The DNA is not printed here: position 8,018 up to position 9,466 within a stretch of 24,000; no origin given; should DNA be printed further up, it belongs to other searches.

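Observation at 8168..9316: Fusion of a HIGH-motif (TagD/HldC-type) nucleotidyltransferase with a fucokinase-like GHMP kinase: a candidate single-polypeptide sugar-activation module with an uncharacterised architecture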

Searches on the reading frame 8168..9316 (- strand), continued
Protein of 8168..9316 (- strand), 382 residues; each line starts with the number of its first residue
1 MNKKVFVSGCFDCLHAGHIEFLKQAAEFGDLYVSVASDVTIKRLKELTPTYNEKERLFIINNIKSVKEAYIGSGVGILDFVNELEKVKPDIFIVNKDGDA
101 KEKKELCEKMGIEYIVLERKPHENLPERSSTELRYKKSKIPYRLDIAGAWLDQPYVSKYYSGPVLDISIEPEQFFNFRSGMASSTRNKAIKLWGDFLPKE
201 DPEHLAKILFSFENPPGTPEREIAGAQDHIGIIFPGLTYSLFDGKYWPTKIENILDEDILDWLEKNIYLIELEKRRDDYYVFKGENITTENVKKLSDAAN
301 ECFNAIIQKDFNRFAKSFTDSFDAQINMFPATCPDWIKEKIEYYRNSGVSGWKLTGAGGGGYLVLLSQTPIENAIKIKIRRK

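Call 62: find_encoding_contigs(protein=P0004, flank=8000, max_places=1)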
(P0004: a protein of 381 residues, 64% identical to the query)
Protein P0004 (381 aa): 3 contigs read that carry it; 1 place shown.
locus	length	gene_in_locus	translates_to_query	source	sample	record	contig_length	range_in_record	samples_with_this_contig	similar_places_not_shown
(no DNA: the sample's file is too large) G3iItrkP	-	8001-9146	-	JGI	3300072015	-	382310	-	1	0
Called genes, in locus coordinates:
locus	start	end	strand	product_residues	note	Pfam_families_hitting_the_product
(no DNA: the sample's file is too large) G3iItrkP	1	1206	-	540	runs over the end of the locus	PF01180:DHO_dh, PF01207:Dus (faint), PF00175:NAD_binding_1 (weak)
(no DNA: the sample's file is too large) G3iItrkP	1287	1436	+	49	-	-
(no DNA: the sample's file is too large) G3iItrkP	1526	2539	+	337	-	PF02355:SecD_SecF_C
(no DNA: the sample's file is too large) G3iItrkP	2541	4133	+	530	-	PF02355:SecD_SecF_C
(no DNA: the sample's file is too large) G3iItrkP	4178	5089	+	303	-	PF01073:3Beta_HSD, PF01370:Epimerase, PF02719:Polysacc_synt_2, PF04321:RmlD_sub_bind, PF13460:NAD_binding_10, PF16363:GDP_Man_Dehyd, PF07993:NAD_binding_4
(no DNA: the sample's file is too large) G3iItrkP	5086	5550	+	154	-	-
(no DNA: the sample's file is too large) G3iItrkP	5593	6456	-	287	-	PF01073:3Beta_HSD (faint), PF01370:Epimerase, PF04321:RmlD_sub_bind, PF07993:NAD_binding_4 (faint), PF16363:GDP_Man_Dehyd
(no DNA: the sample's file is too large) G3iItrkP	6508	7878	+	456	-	PF01943:Polysacc_synt, PF13440:Polysacc_synt_3, PF01554:MatE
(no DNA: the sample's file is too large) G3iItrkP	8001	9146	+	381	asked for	PF01467:CTP_transf_like, PF08544:GHMP_kinases_C (weak)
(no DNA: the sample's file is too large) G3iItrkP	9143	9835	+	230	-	PF03808:Glyco_tran_WecG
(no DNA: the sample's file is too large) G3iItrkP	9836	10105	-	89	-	PF14947:HTH_45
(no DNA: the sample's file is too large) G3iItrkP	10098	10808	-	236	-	-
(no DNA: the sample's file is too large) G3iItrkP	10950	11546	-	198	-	PF13489:Methyltransf_23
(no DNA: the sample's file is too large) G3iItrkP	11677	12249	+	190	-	-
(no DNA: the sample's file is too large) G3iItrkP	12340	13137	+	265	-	PF00535:Glycos_transf_2, PF10111:Glyco_tranf_2_2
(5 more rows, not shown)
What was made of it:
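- On HldE / heptose nucleotide pathway: The P0004 genome has its own HddA/HddC-type set (call 62).
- The P0004 genome has the fusion and, on the same contig, a complete separate set: SIS_2, a stand-alone GHMP kinase with N and C domains, an NTP_transferase and a GmhB-type HAD (call 62).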

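Call 63: find_encoding_contigs(protein=P0015, flank=8000, max_places=1)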
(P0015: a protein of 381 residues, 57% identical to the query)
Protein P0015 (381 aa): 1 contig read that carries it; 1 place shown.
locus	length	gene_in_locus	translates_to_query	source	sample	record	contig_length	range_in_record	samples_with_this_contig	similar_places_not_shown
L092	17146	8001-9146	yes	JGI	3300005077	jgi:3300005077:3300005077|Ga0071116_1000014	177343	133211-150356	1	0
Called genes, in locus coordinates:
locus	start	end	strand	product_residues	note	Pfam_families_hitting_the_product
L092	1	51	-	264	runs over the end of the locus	PF13483:Lactamase_B_3, PF12706:Lactamase_B_2 (weak), PF00753:Lactamase_B (weak)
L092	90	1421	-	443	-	PF02308:MgtC, PF13194:DUF4010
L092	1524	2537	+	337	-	PF02355:SecD_SecF_C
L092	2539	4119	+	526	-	PF02355:SecD_SecF_C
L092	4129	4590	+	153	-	-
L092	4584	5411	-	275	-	PF01370:Epimerase, PF02719:Polysacc_synt_2, PF04321:RmlD_sub_bind, PF07993:NAD_binding_4 (faint), PF01073:3Beta_HSD, PF16363:GDP_Man_Dehyd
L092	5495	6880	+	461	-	PF01943:Polysacc_synt, PF13440:Polysacc_synt_3, PF01554:MatE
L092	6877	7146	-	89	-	PF14947:HTH_45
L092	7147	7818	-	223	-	-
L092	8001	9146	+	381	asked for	PF01467:CTP_transf_like, PF08544:GHMP_kinases_C (weak)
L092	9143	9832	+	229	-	PF03808:Glyco_tran_WecG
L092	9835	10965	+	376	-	PF00534:Glycos_transf_1, PF13692:Glyco_trans_1_4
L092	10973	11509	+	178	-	PF00702:Hydrolase, PF08645:PNK3P, PF13419:HAD_2 (faint), PF13242:Hydrolase_like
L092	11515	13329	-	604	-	PF13522:GATase_6, PF13537:GATase_7, PF00733:Asn_synthase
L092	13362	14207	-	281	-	PF03848:TehB, PF05175:MTS, PF01209:Ubie_methyltran, PF13489:Methyltransf_23, PF13847:Methyltransf_31, PF08241:Methyltransf_11, PF08242:Methyltransf_12, PF13649:Methyltransf_25, +3 more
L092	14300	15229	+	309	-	PF00535:Glycos_transf_2, PF13641:Glyco_tranf_2_3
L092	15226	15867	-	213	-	PF13489:Methyltransf_23, PF13847:Methyltransf_31 (weak), PF08241:Methyltransf_11, PF13649:Methyltransf_25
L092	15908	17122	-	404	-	PF04055:Radical_SAM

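Call 64: find_encoding_contigs(protein=P0056, flank=8000, max_places=1)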
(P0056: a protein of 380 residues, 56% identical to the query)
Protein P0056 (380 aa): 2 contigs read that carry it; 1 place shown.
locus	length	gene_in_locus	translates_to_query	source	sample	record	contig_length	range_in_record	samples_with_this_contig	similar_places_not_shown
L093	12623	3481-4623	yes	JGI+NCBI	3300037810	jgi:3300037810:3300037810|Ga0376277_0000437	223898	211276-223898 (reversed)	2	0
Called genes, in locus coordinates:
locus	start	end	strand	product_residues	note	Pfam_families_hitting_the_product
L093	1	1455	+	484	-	?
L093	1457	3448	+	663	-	-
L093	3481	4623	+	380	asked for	PF01467:CTP_transf_like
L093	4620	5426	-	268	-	PF00535:Glycos_transf_2, PF10111:Glyco_tranf_2_2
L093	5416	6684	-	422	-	PF01943:Polysacc_synt, PF13440:Polysacc_synt_3, PF01554:MatE (weak)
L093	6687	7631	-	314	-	PF00535:Glycos_transf_2, PF10111:Glyco_tranf_2_2, PF13641:Glyco_tranf_2_3, PF13712:Glyco_tranf_2_5 (weak)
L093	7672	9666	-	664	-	PF00535:Glycos_transf_2, PF10111:Glyco_tranf_2_2, PF13439:Glyco_transf_4 (faint), PF00534:Glycos_transf_1, PF13692:Glyco_trans_1_4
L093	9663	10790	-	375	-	PF13439:Glyco_transf_4, PF20706:GT4-conflict, PF00534:Glycos_transf_1, PF13692:Glyco_trans_1_4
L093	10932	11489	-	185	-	PF01936:NYN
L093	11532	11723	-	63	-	-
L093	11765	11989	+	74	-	PF04255:DUF433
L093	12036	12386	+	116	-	PF18480:DUF5615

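Call 65: find_encoding_contigs(protein=P0006, flank=8000, max_places=1)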
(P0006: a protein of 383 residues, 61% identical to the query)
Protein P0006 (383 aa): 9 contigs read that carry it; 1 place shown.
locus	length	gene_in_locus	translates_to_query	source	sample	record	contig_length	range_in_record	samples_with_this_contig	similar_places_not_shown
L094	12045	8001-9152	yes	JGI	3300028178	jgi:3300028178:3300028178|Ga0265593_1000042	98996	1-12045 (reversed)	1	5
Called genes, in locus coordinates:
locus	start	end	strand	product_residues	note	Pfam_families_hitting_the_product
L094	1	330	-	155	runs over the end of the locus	PF01479:S4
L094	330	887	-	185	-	PF00416:Ribosomal_S13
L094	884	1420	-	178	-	PF04919:DUF655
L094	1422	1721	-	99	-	PF03874:RNA_pol_Rpb4 (weak)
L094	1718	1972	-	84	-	PF01157:Ribosomal_L21e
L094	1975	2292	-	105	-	PF02482:Ribosomal_S30AE (weak)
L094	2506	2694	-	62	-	-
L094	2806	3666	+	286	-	-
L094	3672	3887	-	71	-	-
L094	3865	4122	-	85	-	-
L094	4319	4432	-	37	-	-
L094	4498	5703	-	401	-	PF12704:MacB_PCD, PF02687:FtsX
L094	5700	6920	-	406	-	PF12704:MacB_PCD, PF02687:FtsX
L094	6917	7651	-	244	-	PF25199:nSTAND_NTPase5 (faint), PF00005:ABC_tran, PF02463:SMC_N (faint), PF13304:AAA_21 (faint)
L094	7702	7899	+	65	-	PF01194:RNA_pol_N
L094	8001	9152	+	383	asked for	PF01467:CTP_transf_like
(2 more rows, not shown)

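Call 66: search_protein_representatives(protein=window:8168-9316:-)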
Query: 382 residues. Proteins with E-value up to 0.001 (for the whole library): 5830; up to 1e-10: 853; up to 1e-30: 202. The best 150 are listed.
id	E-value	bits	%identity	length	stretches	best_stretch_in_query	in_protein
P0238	9.5e-126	436.3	52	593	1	3-382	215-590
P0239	3.2e-124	431.3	54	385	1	2-382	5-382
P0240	1.8e-110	386.1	49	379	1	1-381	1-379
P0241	5.5e-107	374.6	47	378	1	4-381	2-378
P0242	1.4e-103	363.3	49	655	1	3-381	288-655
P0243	1.1e-100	353.8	40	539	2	2-380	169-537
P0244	4.7e-100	351.7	41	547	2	4-380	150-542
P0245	1.2e-99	350.4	46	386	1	2-381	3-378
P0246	5.3e-99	348.3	44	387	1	5-380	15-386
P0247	4.0e-96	338.8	46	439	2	3-338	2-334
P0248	1.7e-95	336.7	50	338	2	1-172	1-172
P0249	2.4e-95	336.3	48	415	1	3-381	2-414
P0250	1.1e-94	334.1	44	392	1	3-382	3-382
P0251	4.9e-94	331.9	46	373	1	1-381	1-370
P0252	2.8e-93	329.4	43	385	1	3-380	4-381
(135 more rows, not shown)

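Call 67: search_protein_families(library=ncbifam, proteins=[L092:4584-5411:-, L009:11128-12156:-, L092:9143-9832:+, L092:10973-11509:+], max_evalue=0.00001)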
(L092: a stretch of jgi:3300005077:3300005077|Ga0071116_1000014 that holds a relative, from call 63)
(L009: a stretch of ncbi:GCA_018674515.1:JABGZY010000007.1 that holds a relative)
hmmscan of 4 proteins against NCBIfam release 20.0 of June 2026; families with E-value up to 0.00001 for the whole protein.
L092:4584-5411:- (275 aa): 20 families
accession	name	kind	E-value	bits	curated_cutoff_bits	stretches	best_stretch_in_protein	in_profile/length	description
TIGR01181.1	dTDP_gluc_dehyt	equivalog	2e-29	102.7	365.1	1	18-273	45-313/321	dTDP-glucose 4,6-dehydratase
NF047922.1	GDPFucSynFcl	equivalog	1.3e-20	74.1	500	1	104-271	126-301/308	GDP-L-fucose synthase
TIGR04180.1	EDH_00030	hypoth_equivalog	1.9e-20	73.2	475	1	32-241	57-273/297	NAD-dependent 4,6-dehydratase LegB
NF007490.0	PRK10084.1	subfamily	2.8e-16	59.5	649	1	94-272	150-335/361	dTDP-glucose 4,6-dehydratase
TIGR01179.1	galE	equivalog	2.6e-14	52.8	262.3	1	41-271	61-325/332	UDP-glucose 4-epimerase GalE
NF007582.0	PRK10217.1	equivalog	7.9e-13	48.2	698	1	105-271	154-331/355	dTDP-glucose 4,6-dehydratase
NF042422.1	oxyalk_red_OleD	equivalog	1.6e-11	44.2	580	1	1-195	1-216/329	2-alkyl-3-oxoalkanoate reductase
TIGR03466.1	HpnA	hypoth_equivalog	1.7e-11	43.6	367.65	1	2-230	2-253/327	hopanoid-associated sugar epimerase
TIGR02622.1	CDP_4_6_dhtase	equivalog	5e-11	42.3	278.45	1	30-273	60-332/352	CDP-glucose 4,6-dehydratase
NF047837.1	UDPAcbARedWbcJ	equivalog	8.6e-11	41.3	500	1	1-231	1-223/372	UDP-2-acetamido-2,6-beta-L-arabino-hexul-4-ose reductase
TIGR02197.1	heptose_epim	equivalog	6.6e-10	38.7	274.6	1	33-272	49-314/316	ADP-glyceromanno-heptose 6-epimerase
TIGR01214.1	rmlD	equivalog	1.3e-09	37.6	224.05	1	4-227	3-230/285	dTDP-4-dehydrorhamnose reductase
NF042423.1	oxyalk_red_Shew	equivalog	2.7e-09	36.6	580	1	30-199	50-226/331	2-alkyl-3-oxoalkanoate reductase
NF011728.1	PRK15181.1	equivalog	1.2e-07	31.1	760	1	44-271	83-337/348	Vi polysaccharide biosynthesis UDP-N-acetylglucosaminuronic acid C-4 epimerase TviC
TIGR03589.1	PseB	equivalog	5e-07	29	407.75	0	45-124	69-147/324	UDP-N-acetylglucosamine 4,6-dehydratase (inverting)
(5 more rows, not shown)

L009:11128-12156:- (342 aa): 21 families
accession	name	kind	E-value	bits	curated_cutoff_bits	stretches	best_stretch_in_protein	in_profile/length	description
TIGR01181.1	dTDP_gluc_dehyt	equivalog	6.9e-50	169.9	365.1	1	2-307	1-312/321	dTDP-glucose 4,6-dehydratase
TIGR04180.1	EDH_00030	hypoth_equivalog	1.3e-32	113.1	475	1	3-293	1-296/297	NAD-dependent 4,6-dehydratase LegB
NF007490.0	PRK10084.1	subfamily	2e-31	109.3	649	2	130-307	155-335/361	dTDP-glucose 4,6-dehydratase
NF007582.0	PRK10217.1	equivalog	7e-30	104.3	698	1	2-307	3-332/355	dTDP-glucose 4,6-dehydratase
TIGR02622.1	CDP_4_6_dhtase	equivalog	1e-27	97.2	278.45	1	2-307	6-331/352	CDP-glucose 4,6-dehydratase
TIGR01179.1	galE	equivalog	1.4e-24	86.5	262.3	1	2-154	1-157/332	UDP-glucose 4-epimerase GalE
TIGR02197.1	heptose_epim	equivalog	2e-20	73.2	274.6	1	3-306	1-313/316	ADP-glyceromanno-heptose 6-epimerase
TIGR03466.1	HpnA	hypoth_equivalog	4.5e-18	65.2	367.65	1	2-258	2-251/327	hopanoid-associated sugar epimerase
NF052578.1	StrlDmthSdmBMthl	equivalog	6.8e-17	62.2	600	1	1-249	1-240/328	sterol demethylase protein SdmB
NF007956.0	PRK10675.1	subfamily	9.7e-17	61.1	394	1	1-146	1-153/338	UDP-glucose 4-epimerase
TIGR01472.1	gmd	equivalog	7.4e-15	55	415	1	49-255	60-269/342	GDP-mannose 4,6-dehydratase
NF011728.1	PRK15181.1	equivalog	1.1e-13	50.9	760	1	3-308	18-339/348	Vi polysaccharide biosynthesis UDP-N-acetylglucosaminuronic acid C-4 epimerase TviC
NF047922.1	GDPFucSynFcl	equivalog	9.9e-13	48.2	500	1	151-307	143-302/308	GDP-L-fucose synthase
NF043036.1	ErythonDh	equivalog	1e-12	47.9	325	1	1-156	1-163/321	D-erythronate dehydrogenase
TIGR01214.1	rmlD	equivalog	5.9e-12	45.3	224.05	1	3-177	2-155/285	dTDP-4-dehydrorhamnose reductase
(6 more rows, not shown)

L092:9143-9832:+ (229 aa): 4 families
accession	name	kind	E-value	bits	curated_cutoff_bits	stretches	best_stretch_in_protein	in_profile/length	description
TIGR00696.1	wecG_tagA_cpsF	superfamily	1.6e-17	63.8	69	1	45-210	2-170/178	WecB/TagA/CpsF family glycosyltransferase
NF041710.1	UDPacetylman_taseTarA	equivalog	6.3e-16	58.6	350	1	128-210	145-228/247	N-acetylglucosaminyldiphosphoundecaprenol N-acetyl-beta-D-mannosaminyltransferase TarA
NF002980.1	PRK03692.1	equivalog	3e-13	49.8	323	1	126-225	138-234/240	lipopolysaccharide N-acetylmannosaminouronosyltransferase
NF041872.1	EPS_EpsA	equivalog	2.9e-10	39.9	500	1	135-208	164-238/265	exopolysaccharide biosynthesis glycosyltransferase EpsA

L092:10973-11509:+ (178 aa): 12 families
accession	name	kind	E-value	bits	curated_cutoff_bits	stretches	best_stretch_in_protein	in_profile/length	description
NF006506.0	PRK08942.1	equivalog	6.2e-42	143.2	178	1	3-150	3-151/182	D-glycero-beta-D-manno-heptose 1,7-bisphosphate 7-phosphatase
TIGR00213.1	GmhB_yaeD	subfamily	6.9e-36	123.5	149.6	1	4-143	2-146/176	D-glycero-beta-D-manno-heptose 1,7-bisphosphate 7-phosphatase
TIGR01656.1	Histidinol-ppas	subfamily_domain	5.2e-35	120.5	84.15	1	5-144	2-143/149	histidinol-phosphate phosphatase domain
NF050049.1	HBPPhtaseGmhB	domain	2.4e-29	102.3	250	1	1-150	1-147/171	D-glycero-alpha-D-manno-heptose-1,7-bisphosphate 7-phosphatase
TIGR01662.1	HAD-SF-IIIA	subfamily_domain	3.2e-28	98.6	44.6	1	4-147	1-139/141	HAD-IIIA family hydrolase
NF005264.0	PRK06769.1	equivalog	2.5e-22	79.5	217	1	3-174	4-172/175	HAD-IIIA family hydrolase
NF003937.0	PRK05446.1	equivalog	6.3e-20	71.5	443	1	2-148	2-150/355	bifunctional histidinol-phosphatase/imidazoleglycerol-phosphate dehydratase HisB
TIGR01261.1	hisB_Nterm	equivalog_domain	2.5e-19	69.3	140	1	4-144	2-144/161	histidinol-phosphatase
NF009695.0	PRK13222.1-2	equivalog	6e-10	39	225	0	104-173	149-222/226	phosphoglycolate phosphatase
NF009804.0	PRK13288.1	equivalog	8.6e-09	35.2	218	1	101-172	134-209/215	pyrophosphatase PpaX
TIGR02253.1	CTE7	subfamily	1.1e-07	31.8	169.75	0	102-163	147-214/221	TIGR02253 family HAD-type hydrolase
TIGR01549.1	HAD-SF-IA-v1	subfamily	6.5e-06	26.6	23.3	0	94-140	103-149/149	HAD-IA family hydrolase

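Call 72: list_cluster_members(proteins=[P0001, P0002, P0008])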
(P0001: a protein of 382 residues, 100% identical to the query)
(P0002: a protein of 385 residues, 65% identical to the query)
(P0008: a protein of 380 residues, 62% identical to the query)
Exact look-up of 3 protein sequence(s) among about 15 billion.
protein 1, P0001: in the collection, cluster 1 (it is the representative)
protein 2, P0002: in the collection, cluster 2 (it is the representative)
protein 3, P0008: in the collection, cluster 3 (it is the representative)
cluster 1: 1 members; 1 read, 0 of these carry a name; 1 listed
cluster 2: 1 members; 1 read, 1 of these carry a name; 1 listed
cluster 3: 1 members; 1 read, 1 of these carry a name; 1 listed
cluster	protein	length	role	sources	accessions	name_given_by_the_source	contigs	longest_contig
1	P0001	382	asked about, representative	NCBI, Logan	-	-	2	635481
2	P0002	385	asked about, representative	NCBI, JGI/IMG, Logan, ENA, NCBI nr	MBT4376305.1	adenylyltransferase/cytidyltransferase family protein [archaeon] | cytidyltransferase-like protein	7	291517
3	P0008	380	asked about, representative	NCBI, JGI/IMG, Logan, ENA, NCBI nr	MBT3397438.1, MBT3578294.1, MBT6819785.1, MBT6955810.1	adenylyltransferase/cytidyltransferase family protein [archaeon] | cytidyltransferase-like protein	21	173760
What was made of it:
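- Tried and rejected: The record holding the identical protein carries no name (call 72).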
